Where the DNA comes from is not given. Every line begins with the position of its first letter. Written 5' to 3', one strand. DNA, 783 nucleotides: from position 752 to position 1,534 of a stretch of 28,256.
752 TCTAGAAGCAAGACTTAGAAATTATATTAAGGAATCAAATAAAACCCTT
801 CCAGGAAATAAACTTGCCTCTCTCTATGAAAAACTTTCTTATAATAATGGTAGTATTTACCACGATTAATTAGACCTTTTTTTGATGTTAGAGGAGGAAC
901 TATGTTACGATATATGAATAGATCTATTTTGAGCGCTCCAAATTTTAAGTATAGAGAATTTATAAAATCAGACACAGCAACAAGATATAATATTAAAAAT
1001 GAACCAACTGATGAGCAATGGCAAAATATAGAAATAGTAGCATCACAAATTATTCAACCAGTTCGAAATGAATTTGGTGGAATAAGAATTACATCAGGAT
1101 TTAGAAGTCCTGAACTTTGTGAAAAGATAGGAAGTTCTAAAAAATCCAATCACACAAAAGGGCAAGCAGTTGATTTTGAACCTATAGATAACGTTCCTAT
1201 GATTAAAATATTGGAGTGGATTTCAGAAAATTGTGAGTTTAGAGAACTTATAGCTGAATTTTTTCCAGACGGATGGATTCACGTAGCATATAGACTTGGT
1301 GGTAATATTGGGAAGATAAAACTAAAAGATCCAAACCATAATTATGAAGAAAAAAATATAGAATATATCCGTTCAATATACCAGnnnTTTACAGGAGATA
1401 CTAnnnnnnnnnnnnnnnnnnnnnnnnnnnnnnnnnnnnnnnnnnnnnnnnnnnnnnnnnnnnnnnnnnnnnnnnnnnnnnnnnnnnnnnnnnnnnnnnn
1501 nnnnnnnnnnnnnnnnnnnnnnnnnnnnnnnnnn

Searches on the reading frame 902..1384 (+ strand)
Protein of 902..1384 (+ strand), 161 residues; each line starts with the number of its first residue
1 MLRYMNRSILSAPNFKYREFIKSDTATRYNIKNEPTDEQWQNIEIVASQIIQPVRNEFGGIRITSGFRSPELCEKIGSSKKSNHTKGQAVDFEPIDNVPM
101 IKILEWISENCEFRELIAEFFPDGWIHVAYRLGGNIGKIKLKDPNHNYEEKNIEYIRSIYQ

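Call 4: search_protein_families(library=pfam, proteins=[window:902-1384:+], max_evalue=0.01)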
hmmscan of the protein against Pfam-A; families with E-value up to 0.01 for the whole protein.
window:902-1384:+ (161 aa): 2 families
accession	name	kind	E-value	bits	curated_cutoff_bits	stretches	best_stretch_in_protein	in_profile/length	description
PF08291.16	Peptidase_M15_3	-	1.8e-13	51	23.2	1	14-128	2-107/108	Peptidase M15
PF05951.18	Peptidase_M15_2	-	8.3e-05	22.8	27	1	56-104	69-121/153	Bacterial protein of unknown function (DUF882)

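Call 12: search_protein_families(library=phrogs, proteins=[window:902-1384:+], max_evalue=0.001)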
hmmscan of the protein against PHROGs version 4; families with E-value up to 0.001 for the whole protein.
window:902-1384:+ (161 aa): 2 families
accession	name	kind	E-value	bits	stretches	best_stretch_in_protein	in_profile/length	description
phrog_894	-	lysis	1.9e-31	110.4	1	13-142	48-173/389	endolysin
phrog_28234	-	lysis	0.0001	22.5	1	12-135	245-364/372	endolysin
